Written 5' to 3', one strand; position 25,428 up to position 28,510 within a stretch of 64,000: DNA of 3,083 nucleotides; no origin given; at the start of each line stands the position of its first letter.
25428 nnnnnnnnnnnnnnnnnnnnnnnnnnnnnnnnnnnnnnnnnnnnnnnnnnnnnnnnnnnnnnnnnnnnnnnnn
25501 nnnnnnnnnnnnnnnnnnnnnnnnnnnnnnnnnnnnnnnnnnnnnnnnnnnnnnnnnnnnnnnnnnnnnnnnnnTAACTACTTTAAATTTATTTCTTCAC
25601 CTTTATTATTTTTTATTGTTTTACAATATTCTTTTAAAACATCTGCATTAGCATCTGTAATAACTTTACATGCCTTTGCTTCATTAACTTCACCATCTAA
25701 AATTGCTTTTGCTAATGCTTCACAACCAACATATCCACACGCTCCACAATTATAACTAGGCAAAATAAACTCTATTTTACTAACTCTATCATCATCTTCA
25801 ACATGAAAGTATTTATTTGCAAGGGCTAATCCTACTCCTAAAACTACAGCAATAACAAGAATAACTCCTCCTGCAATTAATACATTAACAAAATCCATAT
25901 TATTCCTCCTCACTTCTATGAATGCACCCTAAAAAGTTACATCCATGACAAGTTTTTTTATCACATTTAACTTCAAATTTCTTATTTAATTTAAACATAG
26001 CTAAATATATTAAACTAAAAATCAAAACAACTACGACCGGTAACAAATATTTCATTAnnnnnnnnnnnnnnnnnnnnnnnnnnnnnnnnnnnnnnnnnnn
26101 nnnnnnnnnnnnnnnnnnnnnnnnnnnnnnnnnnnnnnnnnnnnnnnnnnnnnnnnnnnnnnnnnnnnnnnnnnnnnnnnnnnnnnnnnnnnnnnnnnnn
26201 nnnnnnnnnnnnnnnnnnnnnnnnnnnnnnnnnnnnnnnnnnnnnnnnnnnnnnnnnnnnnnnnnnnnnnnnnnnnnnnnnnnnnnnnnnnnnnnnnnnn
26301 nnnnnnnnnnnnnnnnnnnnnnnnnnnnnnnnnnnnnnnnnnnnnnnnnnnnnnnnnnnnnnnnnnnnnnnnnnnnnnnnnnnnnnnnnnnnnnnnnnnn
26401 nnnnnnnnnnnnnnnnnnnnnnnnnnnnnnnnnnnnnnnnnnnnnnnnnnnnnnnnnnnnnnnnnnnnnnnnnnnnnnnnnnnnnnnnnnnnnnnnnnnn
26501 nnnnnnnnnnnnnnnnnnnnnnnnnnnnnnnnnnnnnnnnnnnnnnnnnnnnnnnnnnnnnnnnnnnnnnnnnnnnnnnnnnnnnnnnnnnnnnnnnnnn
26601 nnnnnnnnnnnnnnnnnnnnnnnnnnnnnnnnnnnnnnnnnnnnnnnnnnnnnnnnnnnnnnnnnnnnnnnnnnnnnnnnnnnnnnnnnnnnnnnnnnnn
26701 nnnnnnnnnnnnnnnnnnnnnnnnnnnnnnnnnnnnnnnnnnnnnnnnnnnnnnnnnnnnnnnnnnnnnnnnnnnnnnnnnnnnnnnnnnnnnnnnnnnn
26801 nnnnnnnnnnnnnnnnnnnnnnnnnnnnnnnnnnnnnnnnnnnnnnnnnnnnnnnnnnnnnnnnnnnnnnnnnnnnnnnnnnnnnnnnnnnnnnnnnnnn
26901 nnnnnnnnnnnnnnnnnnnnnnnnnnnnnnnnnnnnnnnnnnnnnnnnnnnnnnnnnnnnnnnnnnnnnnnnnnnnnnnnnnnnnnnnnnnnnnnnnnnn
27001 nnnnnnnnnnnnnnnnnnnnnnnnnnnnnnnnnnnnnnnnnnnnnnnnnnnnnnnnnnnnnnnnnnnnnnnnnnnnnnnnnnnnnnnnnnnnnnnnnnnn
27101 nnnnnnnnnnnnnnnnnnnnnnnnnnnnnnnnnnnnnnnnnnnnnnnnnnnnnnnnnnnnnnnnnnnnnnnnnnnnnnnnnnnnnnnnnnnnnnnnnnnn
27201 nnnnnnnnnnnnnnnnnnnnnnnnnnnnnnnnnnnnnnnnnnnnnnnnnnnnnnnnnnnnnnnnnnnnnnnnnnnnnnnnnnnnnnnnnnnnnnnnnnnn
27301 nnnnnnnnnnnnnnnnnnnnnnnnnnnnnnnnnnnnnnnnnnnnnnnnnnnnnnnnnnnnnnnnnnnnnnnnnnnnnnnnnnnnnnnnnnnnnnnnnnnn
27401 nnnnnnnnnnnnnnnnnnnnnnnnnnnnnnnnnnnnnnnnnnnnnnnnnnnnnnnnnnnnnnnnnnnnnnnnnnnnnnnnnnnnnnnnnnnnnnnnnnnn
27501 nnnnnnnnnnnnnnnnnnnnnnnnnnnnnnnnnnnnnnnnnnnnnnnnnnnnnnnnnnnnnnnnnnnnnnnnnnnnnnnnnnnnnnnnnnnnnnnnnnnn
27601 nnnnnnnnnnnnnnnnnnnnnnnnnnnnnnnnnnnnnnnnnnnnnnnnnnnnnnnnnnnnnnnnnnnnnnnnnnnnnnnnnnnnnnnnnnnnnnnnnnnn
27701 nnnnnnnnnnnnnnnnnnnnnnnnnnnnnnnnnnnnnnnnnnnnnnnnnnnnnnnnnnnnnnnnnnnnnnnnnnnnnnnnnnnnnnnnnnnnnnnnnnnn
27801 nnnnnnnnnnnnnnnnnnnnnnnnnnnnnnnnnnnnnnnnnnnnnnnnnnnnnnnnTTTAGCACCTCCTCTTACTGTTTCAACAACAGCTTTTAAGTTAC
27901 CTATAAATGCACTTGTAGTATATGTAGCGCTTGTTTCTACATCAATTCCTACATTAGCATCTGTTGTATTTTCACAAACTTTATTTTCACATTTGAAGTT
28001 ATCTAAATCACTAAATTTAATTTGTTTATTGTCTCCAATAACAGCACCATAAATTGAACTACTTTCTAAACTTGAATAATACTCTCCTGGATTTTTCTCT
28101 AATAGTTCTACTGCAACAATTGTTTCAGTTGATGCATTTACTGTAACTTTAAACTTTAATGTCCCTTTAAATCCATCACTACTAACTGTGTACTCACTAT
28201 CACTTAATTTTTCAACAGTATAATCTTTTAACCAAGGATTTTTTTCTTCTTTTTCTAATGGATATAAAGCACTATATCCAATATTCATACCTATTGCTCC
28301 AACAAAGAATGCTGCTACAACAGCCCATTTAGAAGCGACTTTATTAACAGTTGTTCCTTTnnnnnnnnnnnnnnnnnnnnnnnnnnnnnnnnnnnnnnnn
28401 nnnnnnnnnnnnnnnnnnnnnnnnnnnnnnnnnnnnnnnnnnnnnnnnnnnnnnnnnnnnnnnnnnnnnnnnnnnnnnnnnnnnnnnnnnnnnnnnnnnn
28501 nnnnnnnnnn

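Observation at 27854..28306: RnfD carries a fused C-terminal FMN-binding-like extension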

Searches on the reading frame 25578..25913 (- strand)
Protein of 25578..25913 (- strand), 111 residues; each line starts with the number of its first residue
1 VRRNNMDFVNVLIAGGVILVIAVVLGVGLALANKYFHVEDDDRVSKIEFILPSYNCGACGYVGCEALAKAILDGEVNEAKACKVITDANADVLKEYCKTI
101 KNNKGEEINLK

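Call 3: search_protein_families(library=pfam, proteins=[window:25578-25913:-], max_evalue=0.1)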
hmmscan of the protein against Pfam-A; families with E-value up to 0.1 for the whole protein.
window:25578-25913:- (111 aa): 3 families
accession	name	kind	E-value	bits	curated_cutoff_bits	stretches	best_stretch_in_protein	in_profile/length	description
PF04060.18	FeS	-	2.5e-10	40.3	23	1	51-82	1-31/33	Putative Fe-S cluster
PF24126.1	DUF7394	-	0.018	15.7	27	1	11-38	5-30/65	Family of unknown function (DUF7394)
PF15879.10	MWFE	-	0.037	14.8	27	1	10-45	3-38/55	NADH-ubiquinone oxidoreductase MWFE subunit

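Call 4: search_protein_families(library=ncbifam, proteins=[window:25578-25913:-], max_evalue=0.1)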
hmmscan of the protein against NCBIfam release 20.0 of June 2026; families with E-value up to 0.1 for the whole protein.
window:25578-25913:- (111 aa): 14 families
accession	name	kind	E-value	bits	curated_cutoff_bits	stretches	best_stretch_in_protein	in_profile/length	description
TIGR01944.1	rnfB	subfamily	2.2e-15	56.7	68.7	1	12-84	5-75/190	RnfABCDGE type electron transport complex subunit B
NF003475.0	PRK05113.1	equivalog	4e-14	52.9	203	1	10-78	3-72/190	electron transport complex subunit RsxB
NF005503.0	PRK07118.1-2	equivalog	5.2e-14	52.2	252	1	17-92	6-84/292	RnfABCDGE type electron transport complex subunit B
NF005504.0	PRK07118.1-3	equivalog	6.8e-14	51.9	437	1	11-87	4-80/293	Fe-S cluster domain-containing protein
NF041836.1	rnfB_Methano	equivalog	2.9e-13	49.9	445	1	6-83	1-78/265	Rnf electron transport complex subunit RnfB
NF005505.0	PRK07118.1-4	equivalog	5.4e-13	49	378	1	6-84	1-79/265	Fe-S cluster domain-containing protein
NF005506.0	PRK07118.1-5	equivalog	4.1e-12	46.1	388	1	19-91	14-85/279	Fe-S cluster domain-containing protein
NF006446.0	PRK08764.1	equivalog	4.3e-07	29.9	220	1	42-95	7-59/139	Rnf electron transport complex subunit RnfB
NF011064.0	PRK14494.1-3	equivalog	1.3e-05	24.7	418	1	42-93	151-200/244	putative molybdopterin-guanine dinucleotide biosynthesis protein MobB/FeS domain-containing protein protein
NF011065.0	PRK14494.1-4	equivalog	1.7e-05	24.3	287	1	44-87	156-198/244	putative molybdopterin-guanine dinucleotide biosynthesis protein MobB/FeS domain-containing protein protein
NF003195.0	PRK04165.1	equivalog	4e-05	22.7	306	1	50-96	11-56/450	acetyl-CoA decarbonylase/synthase complex subunit gamma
NF005415.0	PRK06991.1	equivalog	4.3e-05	23.3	281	1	45-79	9-43/284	electron transport complex subunit RsxB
NF004859.0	PRK06214.1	equivalog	0.00099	17.8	432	1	53-103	98-147/539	sulfite reductase subunit alpha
NF011063.0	PRK14494.1-2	equivalog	0.05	13.3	258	1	50-83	141-173/227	putative molybdopterin-guanine dinucleotide biosynthesis protein MobB/FeS domain-containing protein protein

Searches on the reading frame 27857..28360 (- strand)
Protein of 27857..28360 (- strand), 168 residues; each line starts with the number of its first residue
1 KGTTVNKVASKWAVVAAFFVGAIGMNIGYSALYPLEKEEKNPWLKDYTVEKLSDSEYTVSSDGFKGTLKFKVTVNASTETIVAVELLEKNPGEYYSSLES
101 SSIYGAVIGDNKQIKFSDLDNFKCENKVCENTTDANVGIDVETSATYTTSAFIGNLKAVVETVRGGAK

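Call 3: search_protein_families(library=pfam, proteins=[window:27857-28360:-], max_evalue=0.1)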
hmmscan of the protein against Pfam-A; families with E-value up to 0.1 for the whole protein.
window:27857-28360:- (168 aa): 1 family
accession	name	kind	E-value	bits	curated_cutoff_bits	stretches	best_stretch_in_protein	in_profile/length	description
PF04205.19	FMN_bind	-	4.2e-05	24.6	22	1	63-160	1-76/77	FMN-binding domain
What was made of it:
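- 27869..28222 (-): FMN_bind domain, residues 374-491: a four-stranded sheet, an inserted beta-hairpin region, and a final helix that starts at T473. Pfam 24.6 bits (call 3).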

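Call 4: search_protein_families(library=ncbifam, proteins=[window:27857-28360:-], max_evalue=0.1)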
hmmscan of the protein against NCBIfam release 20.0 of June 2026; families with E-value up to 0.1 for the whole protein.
window:27857-28360:- (168 aa): 0 families

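Call 28: find_homologous_proteins(query=window:27857-28261:-, max_evalue=0.001)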
Query window:27857-28261:- (135 aa): 4 proteins with E <= 0.001 among 12 candidates.
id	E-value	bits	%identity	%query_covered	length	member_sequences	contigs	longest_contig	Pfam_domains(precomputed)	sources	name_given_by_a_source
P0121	3.7e-80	284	100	100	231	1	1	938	PF03116.21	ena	-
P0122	7.5e-32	128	72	64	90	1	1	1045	-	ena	-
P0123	2.6e-31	126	73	61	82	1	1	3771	-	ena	-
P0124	1.6e-24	104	66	57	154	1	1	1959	-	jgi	jgi:hypothetical protein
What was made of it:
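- Tried and rejected: The word-indexed protein search with the tail alone scored only 12 candidates and returned 4 fragments (call 28).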
